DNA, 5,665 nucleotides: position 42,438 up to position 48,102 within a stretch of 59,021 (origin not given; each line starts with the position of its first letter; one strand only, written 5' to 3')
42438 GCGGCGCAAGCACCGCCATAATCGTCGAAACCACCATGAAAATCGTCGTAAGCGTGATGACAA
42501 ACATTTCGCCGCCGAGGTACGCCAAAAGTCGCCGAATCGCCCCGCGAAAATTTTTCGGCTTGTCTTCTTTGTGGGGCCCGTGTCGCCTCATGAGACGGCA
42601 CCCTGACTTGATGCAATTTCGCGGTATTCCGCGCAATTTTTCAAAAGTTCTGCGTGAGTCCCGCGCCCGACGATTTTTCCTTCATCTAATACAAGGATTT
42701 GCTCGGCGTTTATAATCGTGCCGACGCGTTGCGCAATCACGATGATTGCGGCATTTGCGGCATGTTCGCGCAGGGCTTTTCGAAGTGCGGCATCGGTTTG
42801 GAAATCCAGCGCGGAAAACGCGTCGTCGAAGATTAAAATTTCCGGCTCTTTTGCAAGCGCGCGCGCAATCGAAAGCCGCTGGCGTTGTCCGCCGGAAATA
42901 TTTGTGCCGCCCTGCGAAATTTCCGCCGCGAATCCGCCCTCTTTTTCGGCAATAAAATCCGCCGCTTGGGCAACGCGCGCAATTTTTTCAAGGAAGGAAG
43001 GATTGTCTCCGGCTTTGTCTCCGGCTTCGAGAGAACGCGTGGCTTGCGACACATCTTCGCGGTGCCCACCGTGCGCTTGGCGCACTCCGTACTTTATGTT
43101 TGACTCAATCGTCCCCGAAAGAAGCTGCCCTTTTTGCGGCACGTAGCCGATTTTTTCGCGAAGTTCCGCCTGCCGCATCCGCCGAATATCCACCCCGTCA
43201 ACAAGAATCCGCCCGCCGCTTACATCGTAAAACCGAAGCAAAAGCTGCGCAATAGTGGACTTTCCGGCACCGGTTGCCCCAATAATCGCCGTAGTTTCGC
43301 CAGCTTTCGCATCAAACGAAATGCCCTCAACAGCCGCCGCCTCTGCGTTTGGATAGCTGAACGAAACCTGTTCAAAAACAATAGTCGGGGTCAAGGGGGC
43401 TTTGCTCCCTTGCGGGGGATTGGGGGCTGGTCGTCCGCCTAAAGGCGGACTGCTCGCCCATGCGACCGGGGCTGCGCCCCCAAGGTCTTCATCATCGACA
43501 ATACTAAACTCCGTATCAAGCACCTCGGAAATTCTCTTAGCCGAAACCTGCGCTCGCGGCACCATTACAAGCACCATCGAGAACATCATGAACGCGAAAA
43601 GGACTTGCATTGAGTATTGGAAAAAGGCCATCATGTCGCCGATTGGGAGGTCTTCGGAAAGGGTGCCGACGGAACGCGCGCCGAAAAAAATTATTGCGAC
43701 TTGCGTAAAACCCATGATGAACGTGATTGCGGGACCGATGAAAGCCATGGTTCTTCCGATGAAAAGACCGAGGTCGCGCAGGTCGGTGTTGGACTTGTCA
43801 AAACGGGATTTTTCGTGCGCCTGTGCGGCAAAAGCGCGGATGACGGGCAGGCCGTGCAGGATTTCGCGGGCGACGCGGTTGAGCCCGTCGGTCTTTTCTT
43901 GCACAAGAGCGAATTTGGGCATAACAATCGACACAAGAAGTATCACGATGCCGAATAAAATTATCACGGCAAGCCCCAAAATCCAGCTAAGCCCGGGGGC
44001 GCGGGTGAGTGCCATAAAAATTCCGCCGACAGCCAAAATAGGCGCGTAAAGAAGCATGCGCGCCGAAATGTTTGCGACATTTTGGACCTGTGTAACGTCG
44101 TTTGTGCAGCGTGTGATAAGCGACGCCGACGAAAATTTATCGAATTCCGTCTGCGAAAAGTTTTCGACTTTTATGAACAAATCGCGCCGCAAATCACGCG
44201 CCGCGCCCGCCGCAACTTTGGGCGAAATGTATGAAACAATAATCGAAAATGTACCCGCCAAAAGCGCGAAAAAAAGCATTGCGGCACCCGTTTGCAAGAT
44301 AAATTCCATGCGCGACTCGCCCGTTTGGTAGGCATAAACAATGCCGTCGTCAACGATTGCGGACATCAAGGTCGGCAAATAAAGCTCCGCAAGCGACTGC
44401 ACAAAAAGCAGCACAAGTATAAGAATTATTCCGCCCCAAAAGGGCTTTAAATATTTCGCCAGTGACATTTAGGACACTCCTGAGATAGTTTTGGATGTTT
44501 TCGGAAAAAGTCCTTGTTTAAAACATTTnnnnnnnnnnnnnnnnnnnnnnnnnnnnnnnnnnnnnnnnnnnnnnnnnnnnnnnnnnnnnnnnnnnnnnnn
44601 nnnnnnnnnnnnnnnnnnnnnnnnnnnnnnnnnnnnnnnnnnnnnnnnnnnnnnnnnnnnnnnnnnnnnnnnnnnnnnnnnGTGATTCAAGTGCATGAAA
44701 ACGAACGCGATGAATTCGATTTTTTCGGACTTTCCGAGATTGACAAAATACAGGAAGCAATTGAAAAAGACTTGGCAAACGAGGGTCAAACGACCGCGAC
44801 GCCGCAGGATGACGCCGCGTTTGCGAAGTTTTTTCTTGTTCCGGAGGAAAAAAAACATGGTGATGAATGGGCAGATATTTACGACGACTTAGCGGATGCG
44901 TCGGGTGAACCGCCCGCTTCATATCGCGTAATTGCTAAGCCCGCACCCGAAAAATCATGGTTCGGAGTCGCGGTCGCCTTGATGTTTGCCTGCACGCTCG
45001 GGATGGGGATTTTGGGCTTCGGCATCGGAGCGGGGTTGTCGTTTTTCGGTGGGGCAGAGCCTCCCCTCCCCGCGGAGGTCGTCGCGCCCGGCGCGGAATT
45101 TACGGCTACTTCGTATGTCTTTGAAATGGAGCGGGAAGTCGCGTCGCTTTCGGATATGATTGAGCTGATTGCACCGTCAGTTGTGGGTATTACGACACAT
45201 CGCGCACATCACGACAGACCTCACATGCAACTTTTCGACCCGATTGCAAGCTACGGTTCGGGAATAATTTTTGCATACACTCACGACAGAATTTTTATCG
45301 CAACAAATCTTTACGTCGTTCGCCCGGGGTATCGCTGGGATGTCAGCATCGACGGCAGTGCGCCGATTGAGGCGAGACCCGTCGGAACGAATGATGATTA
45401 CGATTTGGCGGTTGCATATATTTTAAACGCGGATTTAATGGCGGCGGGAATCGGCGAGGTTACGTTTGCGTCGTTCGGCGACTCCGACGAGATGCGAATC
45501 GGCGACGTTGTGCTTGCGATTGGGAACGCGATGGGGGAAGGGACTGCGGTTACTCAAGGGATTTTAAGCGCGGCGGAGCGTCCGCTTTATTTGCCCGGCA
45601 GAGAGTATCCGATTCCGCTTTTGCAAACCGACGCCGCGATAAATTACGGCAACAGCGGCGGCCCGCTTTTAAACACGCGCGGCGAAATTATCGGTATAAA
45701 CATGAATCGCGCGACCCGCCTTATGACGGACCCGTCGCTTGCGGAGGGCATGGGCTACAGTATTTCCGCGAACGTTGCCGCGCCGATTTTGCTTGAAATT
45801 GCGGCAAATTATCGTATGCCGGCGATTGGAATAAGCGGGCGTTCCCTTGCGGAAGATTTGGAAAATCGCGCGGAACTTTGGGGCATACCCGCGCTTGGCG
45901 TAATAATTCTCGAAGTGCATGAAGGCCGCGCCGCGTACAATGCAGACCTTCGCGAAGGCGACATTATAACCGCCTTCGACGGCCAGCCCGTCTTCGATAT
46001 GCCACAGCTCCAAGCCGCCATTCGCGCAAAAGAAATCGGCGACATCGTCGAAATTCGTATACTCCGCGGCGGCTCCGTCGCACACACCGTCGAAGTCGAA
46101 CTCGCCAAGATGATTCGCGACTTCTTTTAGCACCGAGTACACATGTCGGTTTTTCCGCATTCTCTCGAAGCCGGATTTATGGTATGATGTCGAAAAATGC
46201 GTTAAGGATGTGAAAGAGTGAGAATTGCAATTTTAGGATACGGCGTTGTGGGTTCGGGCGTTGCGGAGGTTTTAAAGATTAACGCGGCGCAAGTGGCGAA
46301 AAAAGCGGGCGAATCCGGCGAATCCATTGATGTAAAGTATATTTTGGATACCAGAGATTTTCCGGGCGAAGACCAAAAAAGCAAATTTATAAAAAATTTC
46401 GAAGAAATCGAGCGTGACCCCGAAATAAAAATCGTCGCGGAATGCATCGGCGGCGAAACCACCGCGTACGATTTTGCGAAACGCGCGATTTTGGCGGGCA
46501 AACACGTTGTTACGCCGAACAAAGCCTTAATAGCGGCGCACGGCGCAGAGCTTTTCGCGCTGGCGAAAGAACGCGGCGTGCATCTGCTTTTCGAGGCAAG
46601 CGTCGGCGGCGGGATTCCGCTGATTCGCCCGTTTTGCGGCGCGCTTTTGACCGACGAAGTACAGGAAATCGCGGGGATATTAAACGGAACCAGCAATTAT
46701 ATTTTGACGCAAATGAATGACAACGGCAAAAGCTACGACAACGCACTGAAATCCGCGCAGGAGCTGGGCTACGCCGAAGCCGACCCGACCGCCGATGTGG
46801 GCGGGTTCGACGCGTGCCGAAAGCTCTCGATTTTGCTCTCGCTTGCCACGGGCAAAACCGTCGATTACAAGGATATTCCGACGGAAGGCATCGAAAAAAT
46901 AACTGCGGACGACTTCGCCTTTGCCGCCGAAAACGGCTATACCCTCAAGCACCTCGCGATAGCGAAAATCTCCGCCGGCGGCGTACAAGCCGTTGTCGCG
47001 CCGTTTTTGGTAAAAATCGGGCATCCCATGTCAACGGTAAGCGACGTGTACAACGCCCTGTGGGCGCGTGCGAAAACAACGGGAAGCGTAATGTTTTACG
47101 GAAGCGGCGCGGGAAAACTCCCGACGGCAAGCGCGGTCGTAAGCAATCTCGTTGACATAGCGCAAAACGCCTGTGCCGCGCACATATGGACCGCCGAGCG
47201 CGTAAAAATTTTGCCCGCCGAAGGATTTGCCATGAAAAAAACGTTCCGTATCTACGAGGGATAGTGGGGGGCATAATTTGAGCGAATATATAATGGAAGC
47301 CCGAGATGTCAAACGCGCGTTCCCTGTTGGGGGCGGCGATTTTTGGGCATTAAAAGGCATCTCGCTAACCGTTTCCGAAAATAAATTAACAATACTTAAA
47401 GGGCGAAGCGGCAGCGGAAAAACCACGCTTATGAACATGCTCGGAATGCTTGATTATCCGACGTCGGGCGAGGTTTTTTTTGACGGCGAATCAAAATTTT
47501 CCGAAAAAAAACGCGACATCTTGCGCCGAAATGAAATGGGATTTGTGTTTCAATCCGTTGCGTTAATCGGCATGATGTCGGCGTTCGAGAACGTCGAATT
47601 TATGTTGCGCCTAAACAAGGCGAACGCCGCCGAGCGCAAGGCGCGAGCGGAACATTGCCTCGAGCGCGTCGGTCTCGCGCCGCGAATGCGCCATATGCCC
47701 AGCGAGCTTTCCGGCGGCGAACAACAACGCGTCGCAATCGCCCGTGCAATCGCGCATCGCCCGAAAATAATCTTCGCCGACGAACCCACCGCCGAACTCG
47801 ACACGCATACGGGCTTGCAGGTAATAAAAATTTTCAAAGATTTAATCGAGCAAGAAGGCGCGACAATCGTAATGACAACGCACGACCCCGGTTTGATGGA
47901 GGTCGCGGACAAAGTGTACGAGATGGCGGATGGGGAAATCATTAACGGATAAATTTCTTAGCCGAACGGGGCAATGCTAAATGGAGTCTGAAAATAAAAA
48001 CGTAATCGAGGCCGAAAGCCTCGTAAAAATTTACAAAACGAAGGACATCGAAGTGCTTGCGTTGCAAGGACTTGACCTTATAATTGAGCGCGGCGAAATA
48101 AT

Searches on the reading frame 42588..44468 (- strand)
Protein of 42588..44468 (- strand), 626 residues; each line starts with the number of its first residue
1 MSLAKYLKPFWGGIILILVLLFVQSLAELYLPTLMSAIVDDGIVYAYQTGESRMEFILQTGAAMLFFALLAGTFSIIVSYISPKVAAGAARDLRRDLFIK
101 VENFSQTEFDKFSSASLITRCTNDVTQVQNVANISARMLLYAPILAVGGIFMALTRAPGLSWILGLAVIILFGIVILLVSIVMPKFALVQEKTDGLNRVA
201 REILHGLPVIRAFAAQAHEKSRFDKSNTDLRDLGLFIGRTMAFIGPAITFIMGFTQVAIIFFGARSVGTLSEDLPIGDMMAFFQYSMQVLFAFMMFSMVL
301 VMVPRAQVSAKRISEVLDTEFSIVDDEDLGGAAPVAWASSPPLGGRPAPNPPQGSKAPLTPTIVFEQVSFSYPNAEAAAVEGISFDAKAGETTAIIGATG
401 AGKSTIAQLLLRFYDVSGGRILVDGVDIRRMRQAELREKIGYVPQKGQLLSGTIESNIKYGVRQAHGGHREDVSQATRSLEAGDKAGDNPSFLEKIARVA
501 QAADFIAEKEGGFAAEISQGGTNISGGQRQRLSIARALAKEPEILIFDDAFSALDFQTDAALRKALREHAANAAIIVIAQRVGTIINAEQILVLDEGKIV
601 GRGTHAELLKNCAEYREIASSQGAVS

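Call 13: search_protein_families(library=pfam, proteins=[window:42588-44468:-])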
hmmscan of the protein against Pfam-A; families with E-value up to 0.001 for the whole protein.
window:42588-44468:- (626 aa): 3 families
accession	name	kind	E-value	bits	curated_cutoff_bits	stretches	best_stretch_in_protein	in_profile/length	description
PF00664.28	ABC_membrane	-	4.5e-34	118.8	28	1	14-292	1-273/274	ABC transporter transmembrane region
PF00005.33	ABC_tran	-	6.4e-29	101.7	25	1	381-551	2-136/137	ABC transporter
PF02463.25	SMC_N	-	7.6e-07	29.2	40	1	391-592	25-209/220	RecF/RecN/SMC N terminal domain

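Call 29: search_solved_structures(query=window:42588-44468:-, show_alignments=1, max_evalue=1e-60)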
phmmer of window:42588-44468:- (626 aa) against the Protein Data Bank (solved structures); distinct sequences matched with E-value up to 1e-60: 65 (the best 60 are shown).
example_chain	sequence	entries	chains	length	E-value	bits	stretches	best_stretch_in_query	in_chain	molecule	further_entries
8wcw_A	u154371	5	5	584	1.4e-123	416.9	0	3-330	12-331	Transmembrane ATP-binding protein ABC transporter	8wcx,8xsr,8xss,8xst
9iqe_A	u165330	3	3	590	1.4e-123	416.9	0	3-330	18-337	ABC transporter, ATP-binding protein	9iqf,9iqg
9kwi_A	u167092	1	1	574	1.5e-123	416.8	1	363-623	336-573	ABC transporter, ATP-binding protein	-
3qf4_A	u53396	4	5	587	3.8e-105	356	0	2-328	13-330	ABC transporter, ATP-binding protein | ABC transporter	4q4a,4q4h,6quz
6qv0_A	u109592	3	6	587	6e-104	352.1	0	2-328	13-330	ABC transporter, ATP-binding protein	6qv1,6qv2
4q4j_A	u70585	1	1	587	6.6e-103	348.7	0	2-328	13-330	ABC transporter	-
7ocy_A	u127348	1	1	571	6.4e-94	319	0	359-622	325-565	ABC transporter ATP-binding protein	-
6ujp_A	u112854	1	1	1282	2.6e-89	303.8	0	72-622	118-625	ATP-dependent translocase ABCB1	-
5kpi_A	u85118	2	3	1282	3.3e-89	303.4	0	72-622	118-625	Multidrug resistance protein 1A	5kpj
4f4c_A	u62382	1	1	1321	3.3e-89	303.4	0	354-620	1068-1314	Multidrug resistance protein pgp-1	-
4m2s_A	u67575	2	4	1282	3.3e-89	303.4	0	72-622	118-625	Multidrug resistance protein 1A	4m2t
4ksb_A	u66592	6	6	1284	3.4e-89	303.4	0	72-622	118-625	Multidrug resistance protein 1A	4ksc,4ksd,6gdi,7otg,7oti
3g60_A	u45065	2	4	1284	3.4e-89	303.4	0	72-622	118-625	Multidrug resistance protein 1a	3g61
4q9h_A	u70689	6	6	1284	3.5e-89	303.3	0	72-622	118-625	Multidrug resistance protein 1A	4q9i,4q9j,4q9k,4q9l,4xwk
6q81_A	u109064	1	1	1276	4.4e-89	303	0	72-622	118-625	P-glycoprotein (ABCB1)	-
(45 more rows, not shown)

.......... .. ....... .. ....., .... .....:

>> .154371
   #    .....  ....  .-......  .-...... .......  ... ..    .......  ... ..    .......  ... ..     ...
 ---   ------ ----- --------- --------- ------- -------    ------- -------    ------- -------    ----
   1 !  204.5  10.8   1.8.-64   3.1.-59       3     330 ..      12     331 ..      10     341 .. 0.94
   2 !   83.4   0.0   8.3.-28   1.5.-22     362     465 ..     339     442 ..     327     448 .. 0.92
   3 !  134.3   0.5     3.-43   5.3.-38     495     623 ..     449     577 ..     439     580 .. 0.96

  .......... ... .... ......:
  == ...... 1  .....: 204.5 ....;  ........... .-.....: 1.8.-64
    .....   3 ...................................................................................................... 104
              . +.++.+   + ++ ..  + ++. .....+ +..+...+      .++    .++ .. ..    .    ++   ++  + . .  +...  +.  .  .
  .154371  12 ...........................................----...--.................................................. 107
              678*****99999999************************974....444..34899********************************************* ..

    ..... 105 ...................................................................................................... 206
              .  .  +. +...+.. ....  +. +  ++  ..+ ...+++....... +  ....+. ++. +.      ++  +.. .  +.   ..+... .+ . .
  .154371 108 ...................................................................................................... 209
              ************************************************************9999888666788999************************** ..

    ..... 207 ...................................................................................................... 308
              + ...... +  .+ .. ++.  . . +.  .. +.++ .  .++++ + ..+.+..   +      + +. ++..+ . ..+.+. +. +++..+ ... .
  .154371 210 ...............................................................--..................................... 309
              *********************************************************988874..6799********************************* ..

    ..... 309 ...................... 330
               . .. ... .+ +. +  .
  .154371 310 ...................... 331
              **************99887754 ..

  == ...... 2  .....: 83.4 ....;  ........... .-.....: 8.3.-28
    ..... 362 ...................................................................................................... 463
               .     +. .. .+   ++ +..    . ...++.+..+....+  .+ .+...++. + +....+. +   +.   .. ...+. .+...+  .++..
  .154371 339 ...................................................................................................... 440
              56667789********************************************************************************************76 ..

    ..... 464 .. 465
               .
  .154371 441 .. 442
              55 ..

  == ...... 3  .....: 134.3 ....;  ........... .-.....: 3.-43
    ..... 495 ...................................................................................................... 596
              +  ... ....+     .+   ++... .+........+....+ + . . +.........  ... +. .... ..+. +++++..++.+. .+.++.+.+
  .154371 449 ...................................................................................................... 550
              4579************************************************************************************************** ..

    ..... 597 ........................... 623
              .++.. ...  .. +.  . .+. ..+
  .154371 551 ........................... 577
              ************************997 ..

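Call 30: find_homologous_proteins(query=window:42588-44468:-, max_evalue=1e-50)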
Query window:42588-44468:- (626 aa): 7999 proteins with E <= 1e-50 among 8000 candidates; the best 120 are listed.
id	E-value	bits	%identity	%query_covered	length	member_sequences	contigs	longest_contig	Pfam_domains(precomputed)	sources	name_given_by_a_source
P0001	0.0e+0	1348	100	100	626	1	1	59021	PF00005.34,PF02463.26,PF00664.29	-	-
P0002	2.7e-294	995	76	100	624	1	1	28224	PF00005.34,PF02463.26,PF00664.29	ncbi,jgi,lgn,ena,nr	ncbi:MAG: ABC transporter ATP-binding protein/permease [Defluviitaleaceae bacterium]|nr:ABC transpor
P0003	1.0e-249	848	69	100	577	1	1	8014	PF00005.34,PF02463.26,PF00664.29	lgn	-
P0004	2.3e-249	847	68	100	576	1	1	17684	PF00005.34,PF02463.26,PF00664.29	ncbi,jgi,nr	ncbi:MAG: ABC transporter ATP-binding protein/permease [Defluviitaleaceae bacterium]|nr:ABC transpor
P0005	1.4e-248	845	68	99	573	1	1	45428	PF00005.34,PF02463.26,PF00664.29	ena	-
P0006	7.9e-248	842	68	100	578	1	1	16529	PF00005.34,PF02463.26,PF00664.29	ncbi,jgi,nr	ncbi:MAG: ABC transporter ATP-binding protein/permease [Defluviitaleaceae bacterium]|nr:ABC transpor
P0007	9.0e-247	839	68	100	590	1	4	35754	PF00005.34,PF00664.29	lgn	-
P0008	1.2e-245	835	68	100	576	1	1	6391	PF00005.34,PF02463.26,PF00664.29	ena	-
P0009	1.8e-245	834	67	99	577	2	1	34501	PF00005.34,PF02463.26,PF00664.29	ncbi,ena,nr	ncbi:MAG: ABC transporter ATP-binding protein/permease [Defluviitaleaceae bacterium]|nr:ABC transpor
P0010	7.0e-245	832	68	100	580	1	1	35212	PF00005.34,PF02463.26,PF00664.29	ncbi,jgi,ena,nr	ncbi:MAG: ABC transporter ATP-binding protein/permease [Defluviitaleaceae bacterium]|nr:ABC transpor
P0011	3.4e-244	830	68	99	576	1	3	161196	PF00005.34,PF02463.26,PF00664.29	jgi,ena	-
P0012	1.7e-243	828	69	96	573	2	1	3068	PF00005.34,PF02463.26,PF00664.29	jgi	-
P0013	4.5e-242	823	65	100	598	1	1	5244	PF00005.34,PF02463.26,PF00664.29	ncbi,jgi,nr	ncbi:MAG: ABC transporter ATP-binding protein/permease [Clostridiales bacterium]|jgi:ATP-binding cas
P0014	4.5e-241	820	65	100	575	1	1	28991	PF00005.34,PF02463.26,PF00664.29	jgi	jgi:ATP-binding cassette subfamily B protein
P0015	5.1e-239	813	66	100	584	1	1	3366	PF00005.34,PF02463.26,PF00664.29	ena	-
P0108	9.3e-211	720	75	78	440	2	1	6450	PF00005.34,PF02463.26,PF00664.29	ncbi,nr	ncbi:MAG: ABC transporter ATP-binding protein/permease, partial [Defluviitaleaceae bacterium]|nr:ABC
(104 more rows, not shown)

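Call 87: predict_structure(alignment_id=A2)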
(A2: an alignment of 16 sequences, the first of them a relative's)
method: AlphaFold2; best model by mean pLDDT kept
length: 626 residues; sequences in the alignment: 16
mean_pLDDT: 67.8   pTM: 0.53
mean pLDDT of the five models: 67.8, 67.3, 65.7, 52.2, 46.4
residues with pLDDT >= 90: 11; 70-90: 333; 50-70: 172; < 50: 110
segments of 3 or more residues with pLDDT < 50: 105-116, 193-223, 320-332, 339-359, 466-488
pLDDT, mean of each block of 10 residues (from residue 1): 69 84 85 83 77 80 83 80 71 62 47 46 65 70 80 78 79 73 58 45 34 35 48 56 68 75 63 69 81 73 65 61 45 53 36 41 82 61 84 79 70 68 79 72 69 72 50 34 43 80 82 70 69 81 79 61 72 80 80 85 90 87 76
secondary structure, 60 per line:
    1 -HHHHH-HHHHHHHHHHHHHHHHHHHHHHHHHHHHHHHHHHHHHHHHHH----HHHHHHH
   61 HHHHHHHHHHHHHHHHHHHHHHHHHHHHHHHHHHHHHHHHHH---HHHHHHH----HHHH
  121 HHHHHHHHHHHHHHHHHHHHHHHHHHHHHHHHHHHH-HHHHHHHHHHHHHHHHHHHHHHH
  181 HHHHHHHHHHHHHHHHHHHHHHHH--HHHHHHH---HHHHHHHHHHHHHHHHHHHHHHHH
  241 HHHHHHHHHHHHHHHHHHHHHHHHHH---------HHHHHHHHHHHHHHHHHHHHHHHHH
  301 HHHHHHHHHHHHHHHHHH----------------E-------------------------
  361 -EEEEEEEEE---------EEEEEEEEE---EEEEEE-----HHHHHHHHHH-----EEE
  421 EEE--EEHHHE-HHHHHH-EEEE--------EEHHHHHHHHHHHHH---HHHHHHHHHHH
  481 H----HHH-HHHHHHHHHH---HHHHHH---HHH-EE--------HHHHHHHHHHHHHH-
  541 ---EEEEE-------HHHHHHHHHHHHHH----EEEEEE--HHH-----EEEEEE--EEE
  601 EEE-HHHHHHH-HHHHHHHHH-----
elements in order: H2-6 H8-49 H54-102 H106-112 H117-156 H158-204 H207-213 H217-266 H276-318 E362-370 E380-388 E392-397 H403-412 E418-423 H433-438 E440-443 H454-466 H470-481 H490-499 H503-508 H526-539 E544-548 H556-569 E574-579 E590-595 E598-603 H605-611 H613-621
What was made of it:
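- The ABC1 insert is modelled with low confidence (call 87).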

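Call 98: find_encoding_contigs(protein=P0108, flank=10000, max_places=3)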
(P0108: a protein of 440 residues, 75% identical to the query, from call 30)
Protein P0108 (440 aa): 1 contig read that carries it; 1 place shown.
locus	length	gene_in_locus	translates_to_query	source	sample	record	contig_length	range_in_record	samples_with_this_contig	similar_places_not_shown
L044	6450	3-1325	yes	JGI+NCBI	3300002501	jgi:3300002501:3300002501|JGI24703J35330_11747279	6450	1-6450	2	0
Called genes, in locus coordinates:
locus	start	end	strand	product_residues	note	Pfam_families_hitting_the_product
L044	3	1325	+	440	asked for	PF00664:ABC_membrane, PF00005:ABC_tran, PF02463:SMC_N (faint)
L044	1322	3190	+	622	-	PF00664:ABC_membrane, PF00005:ABC_tran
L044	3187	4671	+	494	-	PF14238:DUF4340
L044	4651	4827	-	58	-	-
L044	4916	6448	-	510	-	PF07881:Fucose_iso_N1, PF07882:Fucose_iso_N2, PF02952:Fucose_iso_C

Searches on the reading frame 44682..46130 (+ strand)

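Call 13: search_protein_families(library=pfam, proteins=[window:44682-46130:+])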
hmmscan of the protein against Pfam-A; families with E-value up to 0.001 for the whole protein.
window:44682-46130:+ (482 aa): 5 families
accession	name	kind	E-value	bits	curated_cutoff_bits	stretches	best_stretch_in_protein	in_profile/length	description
PF13365.12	Trypsin_2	-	1.9e-18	68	27.6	1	192-339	1-144/144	Trypsin-like peptidase domain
PF13180.12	PDZ_2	-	1e-13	51.8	27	1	380-473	1-79/80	PDZ domain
PF17820.7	PDZ_6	-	4.4e-11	42.8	27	1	408-462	1-54/54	PDZ domain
PF00595.29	PDZ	-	1.3e-08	35.5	23.2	1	396-460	23-80/81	PDZ domain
PF00089.32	Trypsin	-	2e-05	25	20.6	1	239-340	86-195/220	Trypsin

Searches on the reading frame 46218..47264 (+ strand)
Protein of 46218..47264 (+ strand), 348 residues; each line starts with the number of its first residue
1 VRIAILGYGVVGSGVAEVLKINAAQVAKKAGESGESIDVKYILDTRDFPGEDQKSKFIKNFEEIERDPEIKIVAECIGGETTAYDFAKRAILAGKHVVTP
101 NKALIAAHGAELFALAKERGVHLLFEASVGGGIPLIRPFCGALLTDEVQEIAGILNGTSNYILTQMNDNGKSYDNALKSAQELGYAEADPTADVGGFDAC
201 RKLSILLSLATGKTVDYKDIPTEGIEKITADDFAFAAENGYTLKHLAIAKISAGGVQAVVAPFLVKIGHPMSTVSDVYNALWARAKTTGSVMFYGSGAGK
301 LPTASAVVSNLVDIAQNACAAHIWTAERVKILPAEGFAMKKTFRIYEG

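Call 62: search_protein_families(library=pfam, proteins=[window:46218-47264:+], max_evalue=0.0001)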
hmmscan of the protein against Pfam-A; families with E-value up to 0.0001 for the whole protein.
window:46218-47264:+ (348 aa): 2 families
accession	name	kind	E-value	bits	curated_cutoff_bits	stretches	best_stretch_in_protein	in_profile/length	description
PF00742.24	Homoserine_dh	-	3.9e-59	199.8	22.9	1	134-312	1-173/173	Homoserine dehydrogenase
PF03447.22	NAD_binding_3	-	3.2e-15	57.3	24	1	7-126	1-116/116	Homoserine dehydrogenase, NAD binding domain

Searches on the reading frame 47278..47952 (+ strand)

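Call 62: search_protein_families(library=pfam, proteins=[window:47278-47952:+], max_evalue=0.0001)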
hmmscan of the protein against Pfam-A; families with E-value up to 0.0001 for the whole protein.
window:47278-47952:+ (224 aa): 4 families
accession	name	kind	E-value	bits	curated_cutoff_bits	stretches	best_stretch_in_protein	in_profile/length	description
PF00005.33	ABC_tran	-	2.1e-32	113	25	1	25-172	1-137/137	ABC transporter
PF13304.12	AAA_21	-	2.2e-08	35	27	0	143-208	237-304/304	AAA domain, putative AbiEii toxin, Type IV TA system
PF02463.25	SMC_N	-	7.9e-07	29.2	40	0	104-217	105-212/220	RecF/RecN/SMC N terminal domain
PF13175.12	AAA_15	-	2.9e-05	24.3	32.1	0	161-205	328-372/374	AAA ATPase domain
